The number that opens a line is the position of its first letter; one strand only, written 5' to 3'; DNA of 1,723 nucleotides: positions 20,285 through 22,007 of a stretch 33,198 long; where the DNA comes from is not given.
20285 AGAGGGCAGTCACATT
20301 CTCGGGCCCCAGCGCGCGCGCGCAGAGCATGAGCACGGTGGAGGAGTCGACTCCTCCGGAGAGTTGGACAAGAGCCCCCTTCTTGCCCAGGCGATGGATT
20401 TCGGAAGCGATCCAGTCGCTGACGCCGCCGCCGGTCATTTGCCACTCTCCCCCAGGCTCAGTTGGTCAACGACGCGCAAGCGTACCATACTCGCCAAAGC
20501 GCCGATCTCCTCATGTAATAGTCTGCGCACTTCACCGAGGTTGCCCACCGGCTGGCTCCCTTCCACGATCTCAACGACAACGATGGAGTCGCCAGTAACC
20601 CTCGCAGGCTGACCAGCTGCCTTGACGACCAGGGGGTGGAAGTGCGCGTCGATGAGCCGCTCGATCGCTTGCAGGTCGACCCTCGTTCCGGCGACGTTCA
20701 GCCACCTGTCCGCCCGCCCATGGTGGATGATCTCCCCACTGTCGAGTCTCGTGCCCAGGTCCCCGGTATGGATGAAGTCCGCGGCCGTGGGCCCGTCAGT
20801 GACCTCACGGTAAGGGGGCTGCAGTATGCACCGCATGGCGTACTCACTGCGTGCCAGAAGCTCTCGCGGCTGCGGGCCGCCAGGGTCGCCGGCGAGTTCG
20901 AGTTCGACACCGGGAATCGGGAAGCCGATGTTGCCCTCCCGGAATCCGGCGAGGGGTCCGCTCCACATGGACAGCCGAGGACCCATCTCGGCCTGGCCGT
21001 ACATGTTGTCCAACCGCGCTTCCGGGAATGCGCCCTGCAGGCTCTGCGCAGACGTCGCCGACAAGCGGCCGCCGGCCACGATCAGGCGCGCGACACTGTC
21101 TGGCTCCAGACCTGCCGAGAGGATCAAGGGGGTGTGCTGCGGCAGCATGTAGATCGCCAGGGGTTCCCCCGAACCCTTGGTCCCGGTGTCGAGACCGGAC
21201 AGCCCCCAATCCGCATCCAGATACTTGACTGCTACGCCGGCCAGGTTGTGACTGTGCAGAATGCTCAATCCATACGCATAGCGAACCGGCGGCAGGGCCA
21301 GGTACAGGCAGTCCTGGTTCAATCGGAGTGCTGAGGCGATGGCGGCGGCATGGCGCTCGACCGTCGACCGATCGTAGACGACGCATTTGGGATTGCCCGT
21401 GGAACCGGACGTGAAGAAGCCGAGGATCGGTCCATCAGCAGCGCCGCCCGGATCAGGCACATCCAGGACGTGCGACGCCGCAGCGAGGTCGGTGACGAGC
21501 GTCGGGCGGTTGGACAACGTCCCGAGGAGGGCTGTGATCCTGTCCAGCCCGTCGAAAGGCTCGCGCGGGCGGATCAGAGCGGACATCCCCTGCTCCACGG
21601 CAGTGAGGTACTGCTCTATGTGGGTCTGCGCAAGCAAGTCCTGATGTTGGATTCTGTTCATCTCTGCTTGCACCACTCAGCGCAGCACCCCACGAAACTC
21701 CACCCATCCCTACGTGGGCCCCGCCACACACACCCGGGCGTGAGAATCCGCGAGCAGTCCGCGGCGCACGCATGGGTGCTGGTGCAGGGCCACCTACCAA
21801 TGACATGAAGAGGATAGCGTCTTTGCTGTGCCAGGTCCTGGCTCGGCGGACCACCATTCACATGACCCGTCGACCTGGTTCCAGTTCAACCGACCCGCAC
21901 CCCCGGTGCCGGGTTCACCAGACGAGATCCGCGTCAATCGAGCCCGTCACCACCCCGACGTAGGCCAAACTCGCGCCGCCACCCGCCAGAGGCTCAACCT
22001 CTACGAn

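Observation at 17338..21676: Uncharacterised four-gene cassette: short ANL ligase + NadE-like PP-loop enzyme + DltC-like carrier + AsnB amidotransferase at the head of the glycan operon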

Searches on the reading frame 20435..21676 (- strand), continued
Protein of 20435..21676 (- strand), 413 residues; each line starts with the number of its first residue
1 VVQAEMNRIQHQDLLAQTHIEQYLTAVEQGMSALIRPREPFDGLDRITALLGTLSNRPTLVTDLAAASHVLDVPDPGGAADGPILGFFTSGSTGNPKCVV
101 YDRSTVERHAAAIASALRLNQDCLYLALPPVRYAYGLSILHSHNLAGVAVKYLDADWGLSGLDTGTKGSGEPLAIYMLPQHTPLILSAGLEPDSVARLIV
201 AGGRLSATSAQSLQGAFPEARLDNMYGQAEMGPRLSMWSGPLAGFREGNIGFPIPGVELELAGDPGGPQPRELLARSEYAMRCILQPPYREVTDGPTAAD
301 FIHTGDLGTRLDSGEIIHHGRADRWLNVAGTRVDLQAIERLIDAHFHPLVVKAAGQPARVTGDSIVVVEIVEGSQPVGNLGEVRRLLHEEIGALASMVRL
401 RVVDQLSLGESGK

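Call 26: find_related_loci(query=A1, collection=genome_contigs, flank=10000)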
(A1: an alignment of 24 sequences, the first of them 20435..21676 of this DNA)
Query A1 (413 aa) in genome_contigs; peptide patterns used: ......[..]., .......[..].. (x = any residue, [..] = any of these).
599 stretches matched a pattern (row limit reached: there are more); 175 encode a relative of the query (tblastn E <= 1e-3); the best 80 are kept; 80 distinct loci.
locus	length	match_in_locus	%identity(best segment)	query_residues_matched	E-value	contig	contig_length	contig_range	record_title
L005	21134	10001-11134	49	27-413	3e-109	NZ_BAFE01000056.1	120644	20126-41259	Mobilicoccus pelagius NBRC 104925, whole genome shotgun sequence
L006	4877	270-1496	49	22-413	3e-109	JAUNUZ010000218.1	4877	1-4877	MAG: Micrococcales bacterium isolate S7A_St_1 NODE_4537_length_4877_cov_6.070718, whole genome shotgun sequence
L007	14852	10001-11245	45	3-413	2e-101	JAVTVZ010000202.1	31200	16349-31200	MAG: Dermatophilaceae bacterium isolate labscale reactor_MAG1 NODE_653_length_31200_cov_308.563397, whole genome shotgun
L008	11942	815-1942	47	29-413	2e-101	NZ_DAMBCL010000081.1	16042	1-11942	MAG: Mobilicoccus sp. isolate CTOTU48758 NODE_292_length_16042_cov_6.061050, whole genome shotgun sequence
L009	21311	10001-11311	43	9-413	5e-101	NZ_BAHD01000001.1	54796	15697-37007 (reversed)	Kineosphaera limosa NBRC 100340, whole genome shotgun sequence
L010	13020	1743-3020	44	10-413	4e-100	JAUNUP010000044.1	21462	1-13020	MAG: Dermatophilus congolensis isolate S5R_St_34_sub NODE_716_length_21462_cov_15.747653, whole genome shotgun sequence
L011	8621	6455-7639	44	11-413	1e-95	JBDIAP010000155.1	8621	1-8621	MAG: Kineosphaera sp. isolate AS-MICRO-3CA.306 NODE_40638_length_8621_cov_75.200824, whole genome shotgun sequence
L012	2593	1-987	50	83-413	2e-95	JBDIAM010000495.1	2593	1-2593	MAG: Piscicoccus intestinalis isolate AS-MESO-3CA.276 NODE_148384_length_2593_cov_28.788156, whole genome shotgun sequen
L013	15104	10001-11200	38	20-413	1e-72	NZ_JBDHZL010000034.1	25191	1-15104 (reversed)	MAG: Nigerium sp. isolate AS-MESO-OLR.108 NODE_5798_length_25191_cov_140.125786, whole genome shotgun sequence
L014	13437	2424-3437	38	87-413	7e-67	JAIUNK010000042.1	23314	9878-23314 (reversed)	MAG: Actinomycetota bacterium isolate AUS1 spades-bin.57~NODE_2712_length_23314_cov_3.70371, whole genome shotgun sequen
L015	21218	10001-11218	42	9-413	4e-87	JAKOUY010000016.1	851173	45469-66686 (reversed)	MAG: Actinomycetes bacterium isolate JPNG_maxbin.022 k201_145731, whole genome shotgun sequence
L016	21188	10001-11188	32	9-413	1e-40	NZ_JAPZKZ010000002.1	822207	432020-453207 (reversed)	Mycobacterium sp. RTGN6 contig00002, whole genome shotgun sequence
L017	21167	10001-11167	32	15-413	3e-40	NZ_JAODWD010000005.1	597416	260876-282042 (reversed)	Mycobacterium deserti strain CPCC 205710 Scaffold5, whole genome shotgun sequence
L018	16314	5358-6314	35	85-413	2e-38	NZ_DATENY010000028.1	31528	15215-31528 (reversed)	MAG: Mycobacterium sp. isolate SMAG_U8981 k141_487533, whole genome shotgun sequence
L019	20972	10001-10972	33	85-413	5e-36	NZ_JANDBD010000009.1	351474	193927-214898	Mycolicibacterium arenosum strain CAU 1645 contig9, whole genome shotgun sequence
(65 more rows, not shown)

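Call 32: search_protein_families(library=pfam, proteins=[L003:8250-10004:+, L016:5471-6424:+, L016:6753-8441:-, L016:8601-9779:+, L016:11227-11496:+, L016:11521-12342:+, L016:12188-14410:+, L016:14747-16477:+, L016:2928-4232:-, L016:18281-19069:+], max_evalue=0.01)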
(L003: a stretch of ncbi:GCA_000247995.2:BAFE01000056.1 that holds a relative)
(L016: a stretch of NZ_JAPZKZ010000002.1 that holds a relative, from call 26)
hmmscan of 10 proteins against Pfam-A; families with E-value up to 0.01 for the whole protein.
L003:8250-10004:+ (584 aa): 0 families

L016:5471-6424:+ (317 aa): 2 families
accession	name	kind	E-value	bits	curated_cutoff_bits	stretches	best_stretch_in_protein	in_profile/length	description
PF02678.22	Pirin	-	1.3e-30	106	26.1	1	36-136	3-108/108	Pirin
PF05726.19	Pirin_C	-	4.2e-14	53.2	27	1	188-286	3-100/103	Pirin C-terminal cupin domain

L016:6753-8441:- (562 aa): 7 families
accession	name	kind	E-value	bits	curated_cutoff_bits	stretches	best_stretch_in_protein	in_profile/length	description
PF00990.26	GGDEF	-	4.6e-41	140.7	23.8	1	397-550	1-160/161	Diguanylate cyclase, GGDEF domain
PF13426.13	PAS_9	-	4.7e-27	94.7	27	3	43-145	1-103/103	PAS domain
PF00989.32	PAS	-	5.4e-24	84.8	22.6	3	34-143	2-113/113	PAS fold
PF08448.16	PAS_4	-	1.3e-21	77.3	23.1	3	39-144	1-106/110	PAS fold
PF13188.13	PAS_8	-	9.1e-21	73.4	21.8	3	34-80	2-49/65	PAS domain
PF12860.13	PAS_7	-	3.7e-08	33.9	27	0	267-296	3-32/115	PAS fold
PF24820.1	Diguanyl_cycl_sensor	-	2.5e-05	24.6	28.1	0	46-142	10-109/109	Diguanylate cyclase-like sensor domain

L016:8601-9779:+ (392 aa): 2 families
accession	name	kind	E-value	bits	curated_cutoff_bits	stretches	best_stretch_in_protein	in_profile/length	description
PF02801.28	Ketoacyl-synt_C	-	3.4e-22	79.1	20.8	1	239-345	2-114/119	Beta-ketoacyl synthase, C-terminal domain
PF00109.32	ketoacyl-synt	-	1.3e-18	68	20.8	1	11-231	6-247/252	Beta-ketoacyl synthase, N-terminal domain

L016:11227-11496:+ (89 aa): 0 families

L016:11521-12342:+ (273 aa): 1 family
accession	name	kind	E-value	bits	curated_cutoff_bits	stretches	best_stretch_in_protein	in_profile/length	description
PF13622.12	4HBT_3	-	7.8e-15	55.3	24.3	1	25-105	3-82/83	Acyl-CoA thioesterase N-terminal domain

L016:12188-14410:+ (740 aa): 1 family
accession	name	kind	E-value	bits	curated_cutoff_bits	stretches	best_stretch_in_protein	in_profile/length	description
PF04228.19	Zn_peptidase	-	1.2e-07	31.9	23.2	1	326-522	83-288/290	Putative neutral zinc metallopeptidase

L016:14747-16477:+ (576 aa): 4 families
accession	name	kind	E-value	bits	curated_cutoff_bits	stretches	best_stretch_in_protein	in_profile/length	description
PF01555.25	N6_N4_Mtase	-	4e-17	63.3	26.7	1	24-83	160-219/221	DNA methylase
PF01170.24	UPF0020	-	1.2e-06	28.9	22.3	0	330-370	96-135/197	RMKL-like, methyltransferase domain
PF03602.21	Cons_hypoth95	-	0.00049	20.3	24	0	341-379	96-137/182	Conserved hypothetical protein 95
PF02086.21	MethyltransfD12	-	0.0076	16.4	22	0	36-87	13-62/253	D12 class N6 adenine-specific DNA methyltransferase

L016:2928-4232:- (434 aa): 6 families
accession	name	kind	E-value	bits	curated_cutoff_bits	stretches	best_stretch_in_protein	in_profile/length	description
PF00498.31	FHA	-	1.4e-09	38.7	20.7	1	99-154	2-61/67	FHA domain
PF01381.28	HTH_3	-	3.2e-06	27.5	23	0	384-430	1-45/55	Helix-turn-helix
PF16697.10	Yop-YscD_cpl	-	1.3e-05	25.8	33.2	1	96-148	17-70/94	Inner membrane component of T3SS, cytoplasmic domain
PF12844.13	HTH_19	-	0.00017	21.9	30.2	0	219-251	8-40/64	Helix-turn-helix domain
PF13560.12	HTH_31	-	0.0012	19.5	27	1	380-423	2-46/64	Helix-turn-helix domain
PF13413.12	HTH_25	-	0.0073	16.6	24.6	0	383-432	1-50/62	Helix-turn-helix domain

L016:18281-19069:+ (262 aa): 1 family
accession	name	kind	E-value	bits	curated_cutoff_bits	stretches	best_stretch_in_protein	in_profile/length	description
PF20296.3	MTaX1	-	4.1e-13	50.3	25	1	45-131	2-90/111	Methylase-associated X1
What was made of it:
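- The mycobacterial ligase-carrier pair sits with a ketosynthase and a thioesterase (call 32).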

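Call 33: search_protein_families(library=ncbifam, proteins=[L003:8250-10004:+], max_evalue=0.01)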
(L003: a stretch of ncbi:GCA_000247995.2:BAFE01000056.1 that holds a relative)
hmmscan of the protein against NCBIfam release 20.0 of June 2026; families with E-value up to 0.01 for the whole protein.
L003:8250-10004:+ (584 aa): 2 families
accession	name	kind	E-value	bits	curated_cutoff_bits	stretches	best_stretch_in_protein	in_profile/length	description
TIGR03100.1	hydr1_PEP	hypoth_equivalog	5.5e-09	35.7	168.45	1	254-392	16-150/274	hydrolase 1, exosortase A system-associated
TIGR03101.1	hydr2_PEP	hypoth_equivalog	3.5e-06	26.7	202.75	1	12-135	18-142/266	hydrolase 2, exosortase A system-associated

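Call 44: search_protein_families(library=pfam, proteins=[L013:5939-7906:+, L013:8186-8959:+, L013:9283-9729:+, L013:13855-14877:-, L015:9301-9918:+, L015:14207-15112:+, L015:15160-15789:+, L015:8378-9229:-, L015:7657-8349:-, L015:5694-7664:-], max_evalue=0.01)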
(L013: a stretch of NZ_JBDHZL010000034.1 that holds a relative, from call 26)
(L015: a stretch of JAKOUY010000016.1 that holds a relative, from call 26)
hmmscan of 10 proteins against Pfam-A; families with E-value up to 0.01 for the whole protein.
L013:5939-7906:+ (655 aa): 2 families
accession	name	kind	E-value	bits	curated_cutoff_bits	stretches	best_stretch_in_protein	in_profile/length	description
PF00501.34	AMP-binding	-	3.2e-75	253.7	29.9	1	54-472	5-384/384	AMP-binding enzyme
PF23562.2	AMP-binding_C_3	-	2.7e-14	54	20.8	1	510-646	2-123/124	AMP-binding enzyme C-terminal domain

L013:8186-8959:+ (257 aa): 4 families
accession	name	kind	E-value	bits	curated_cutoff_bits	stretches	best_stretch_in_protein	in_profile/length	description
PF00436.31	SSB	-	2.4e-32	111.5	26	1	75-174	4-101/104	Single-strand binding protein family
PF01336.31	tRNA_anti-codon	-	5.8e-05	23.4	27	1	122-174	28-72/75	OB-fold nucleic acid binding domain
PF13742.12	tRNA_anti_2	-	0.00043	20.9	27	1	116-152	44-79/95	OB-fold nucleic acid binding domain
PF22657.2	SSB_1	-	0.0077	16.8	27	0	76-108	4-36/91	Another single-strand binding protein family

L013:9283-9729:+ (148 aa): 2 families
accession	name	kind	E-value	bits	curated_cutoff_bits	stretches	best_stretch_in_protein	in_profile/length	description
PF03948.19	Ribosomal_L9_C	-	1.1e-25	90.4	23.2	1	63-146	1-85/86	Ribosomal protein L9, C-terminal domain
PF01281.25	Ribosomal_L9_N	-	3.3e-19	68.6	20.7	1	1-47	1-47/47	Ribosomal protein L9, N-terminal domain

L013:13855-14877:- (340 aa): 0 families

L015:9301-9918:+ (205 aa): 3 families
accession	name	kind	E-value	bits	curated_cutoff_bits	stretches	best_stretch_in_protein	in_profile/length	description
PF13023.12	HD_3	-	7.5e-45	153.2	22.5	1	14-177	1-165/165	HD domain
PF12917.13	YfbR-like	-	8.5e-09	35.8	25.9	1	10-146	2-144/182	5'-deoxynucleotidase YfbR-like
PF01966.28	HD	-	5.6e-05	23.8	22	1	37-140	3-116/116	HD domain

L015:14207-15112:+ (301 aa): 1 family
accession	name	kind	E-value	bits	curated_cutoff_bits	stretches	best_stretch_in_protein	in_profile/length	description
PF00797.23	Acetyltransf_2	-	1e-26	94.7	22.8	1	49-280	3-235/240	N-acetyltransferase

L015:15160-15789:+ (209 aa): 1 family
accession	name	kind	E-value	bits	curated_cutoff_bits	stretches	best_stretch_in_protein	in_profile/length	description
PF03575.23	Peptidase_S51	-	2e-05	24.8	23.9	1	17-133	17-128/206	Peptidase family S51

L015:8378-9229:- (283 aa): 5 families
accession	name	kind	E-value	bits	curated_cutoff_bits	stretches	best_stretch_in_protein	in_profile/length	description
PF02737.24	3HCDH_N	-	1e-59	202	22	1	6-184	1-179/180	3-hydroxyacyl-CoA dehydrogenase, NAD binding domain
PF00725.27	3HCDH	-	3.6e-33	114.4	22.1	1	187-283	1-97/97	3-hydroxyacyl-CoA dehydrogenase, C-terminal domain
PF03446.21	NAD_binding_2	-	1.5e-06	28.8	21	1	6-124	1-98/161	NAD binding domain of 6-phosphogluconate dehydrogenase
PF03807.23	F420_oxidored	-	0.00018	22.5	21.6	1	6-48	1-45/94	NADP oxidoreductase coenzyme F420-dependent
PF03435.24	Sacchrp_dh_NADP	-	0.0011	19.7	25.1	1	7-74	1-66/129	Saccharopine dehydrogenase NADP binding domain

L015:7657-8349:- (230 aa): 2 families
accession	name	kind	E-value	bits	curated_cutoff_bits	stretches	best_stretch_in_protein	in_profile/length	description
PF03588.20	Leu_Phe_trans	-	2.3e-63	213.2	22.7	1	44-208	2-170/171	Leucyl/phenylalanyl-tRNA protein transferase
PF13480.13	Acetyltransf_6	-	0.0087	16.7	22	0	114-166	51-103/143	Acetyltransferase (GNAT) domain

L015:5694-7664:- (656 aa): 2 families
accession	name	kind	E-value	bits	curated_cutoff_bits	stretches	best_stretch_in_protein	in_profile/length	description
PF01642.28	MM_CoA_mutase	-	7.7e-129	431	22.1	1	10-491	42-512/512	Methylmalonyl-CoA mutase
PF02310.24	B12-binding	-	2e-22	79.7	32.1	1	526-627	2-105/121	B12 binding domain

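Call 77: predict_structure(alignment_id=A1)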
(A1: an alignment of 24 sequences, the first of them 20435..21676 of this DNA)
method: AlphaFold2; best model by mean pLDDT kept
length: 413 residues; sequences in the alignment: 24
mean_pLDDT: 86.2   pTM: 0.78
mean pLDDT of the five models: 86.2, 86.0, 85.4, 84.7, 84.3
residues with pLDDT >= 90: 204; 70-90: 165; 50-70: 35; < 50: 9
segments of 3 or more residues with pLDDT < 50: 1-4, 410-413
pLDDT, mean of each block of 10 residues (from residue 1): 63 94 95 91 88 89 94 69 87 74 96 97 94 93 96 84 70 92 88 95 81 94 93 93 91 96 84 94 91 90 90 89 69 80 84 76 78 78 90 87 70 39
secondary structure, 60 per line:
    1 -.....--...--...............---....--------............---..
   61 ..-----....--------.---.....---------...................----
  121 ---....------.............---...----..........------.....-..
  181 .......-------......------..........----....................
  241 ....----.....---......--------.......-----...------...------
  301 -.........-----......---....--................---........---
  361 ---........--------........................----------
elements in order: H2-6 E9-11 H14-28 E32-35 H44-54 E59-62 E68-71 E84-88 E98-102 H103-116 E124-127 H134-146 E150-152 H157-166 E173-177 H179-187 E195-200 H207-216 E221-228 E232-241 E249-253 E257-262 E271-277 E283-285 E292-294 E302-310 E316-321 E325-328 E331-334 H335-346 E350-357 E364-371 H380-397 E398-403

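Call 80: fold_search(model_id=the predicted structure, library=pdb)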
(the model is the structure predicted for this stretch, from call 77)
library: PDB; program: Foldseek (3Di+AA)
matches with E <= 10: 1705; with E <= 0.001: 640
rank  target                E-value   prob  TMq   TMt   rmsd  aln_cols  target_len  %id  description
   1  5ja2_A                2.5e-22  1.00  0.53  0.20  13.8       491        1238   20  EntF, a Terminal Nonribosomal Peptide Synthetase Module Bound to the non-Native MbtH-Like Protein PA2412 (released 2016-09-14)
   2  9l8h_A                5.4e-22  1.00  0.54  0.46  11.9       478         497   18  The structure of HitB-HitD complex with a C4 pantetheine cross-linking probe (released 2026-01-21)
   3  5ja1_A                6.8e-22  1.00  0.52  0.20  13.9       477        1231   19  EntF, a Terminal Nonribosomal Peptide Synthetase Module Bound to the MbtH-Like Protein YbdZ (released 2016-09-14)
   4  5t3d                  8.7e-22  1.00  0.54  0.24  13.6       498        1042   18  Crystal structure of holo-EntF a nonribosomal peptide synthetase in the thioester-forming conformation (released 2016-09-21)
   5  5n9x_B                1.0e-21  1.00  0.65  0.57   7.8       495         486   17  Structure of adenylation domain THR1 involved in the biosynthesis of 4-chlorothreonine in Streptomyces SP.OH-5093, lig (released 2017-07-26)
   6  3vnq                  1.3e-21  1.00  0.68  0.58   7.6       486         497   19  Co-crystal structure of NRPS adenylation protein CytC1 with ATP from streptomyces (released 2013-01-23)
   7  9meh                  1.9e-21  1.00  0.72  0.19   6.6       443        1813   18  Crystal structure of the dimodular LgrA after protein ligation (released 2025-03-05)
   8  3l8c_B                2.2e-21  1.00  0.60  0.50   9.3       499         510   15  Structure of probable D-alanine--poly(phosphoribitol) ligase subunit-1 from Streptococcus pyogenes (released 2010-01-19)
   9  5wm2                  3.1e-21  1.00  0.48  0.38  13.8       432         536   23  Crystal Structure of CahJ in Complex with Salicylic Acid and AMP (released 2018-05-23)
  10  5n9w_A                5.7e-21  1.00  0.68  0.60   7.6       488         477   18  Structure of adenylation domain THR1 involved in the biosynthesis of 4-chlorothreonine in Streptomyces SP.OH-5093, apo (released 2017-07-26)
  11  4eat_B                6.0e-21  1.00  0.49  0.40  13.2       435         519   21  Crystal structure of a benzoate coenzyme A ligase (released 2013-03-27)
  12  5jjq_C                6.4e-21  1.00  0.51  0.44  12.1       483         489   17  Crystal structure of IdnL1 (released 2017-03-22)
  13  6p1j_B                6.7e-21  1.00  0.64  0.30   9.2       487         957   17  The structure of condensation and adenylation domains of teixobactin-producing nonribosomal peptide synthetase Txo2 se (released 2019-05-29)
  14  5wm4                  7.1e-21  1.00  0.47  0.38  13.5       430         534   22  Crystal Structure of CahJ in Complex with 6-Methylsalicyl Adenylate (released 2018-05-23)
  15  7thn_B                9.0e-21  1.00  0.56  0.49  12.6       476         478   16  Crystal structure of PigI trapped with PigG using a proline adenosine vinylsulfonamide inhibitor (released 2022-11-30)
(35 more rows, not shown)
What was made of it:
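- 20435..21676 (-): Short (408-413 aa) ANL adenylate-forming ligase. Probable true start is the ATG at 21661. Proposed to load an organic or amino acid onto the carrier. AF2 model pLDDT 86; fold neighbours are EntF-A, HitB, CytC1, Thr1, DltA and PigI (calls 77, 80).
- On ANL adenylate-forming superfamily (PF00501): The AF2 model has an ANL fold with E 1e-22 matches (calls 77, 80).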

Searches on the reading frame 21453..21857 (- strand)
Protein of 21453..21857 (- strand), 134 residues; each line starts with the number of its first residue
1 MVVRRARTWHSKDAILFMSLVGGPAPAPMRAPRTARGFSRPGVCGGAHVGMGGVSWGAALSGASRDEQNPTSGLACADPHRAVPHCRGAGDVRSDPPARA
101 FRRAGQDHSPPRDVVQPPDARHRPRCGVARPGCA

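Call 8: search_protein_families(library=pfam, proteins=[window:21453-21857:-], max_evalue=0.001)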
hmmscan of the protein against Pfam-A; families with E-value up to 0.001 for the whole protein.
window:21453-21857:- (134 aa): 0 families
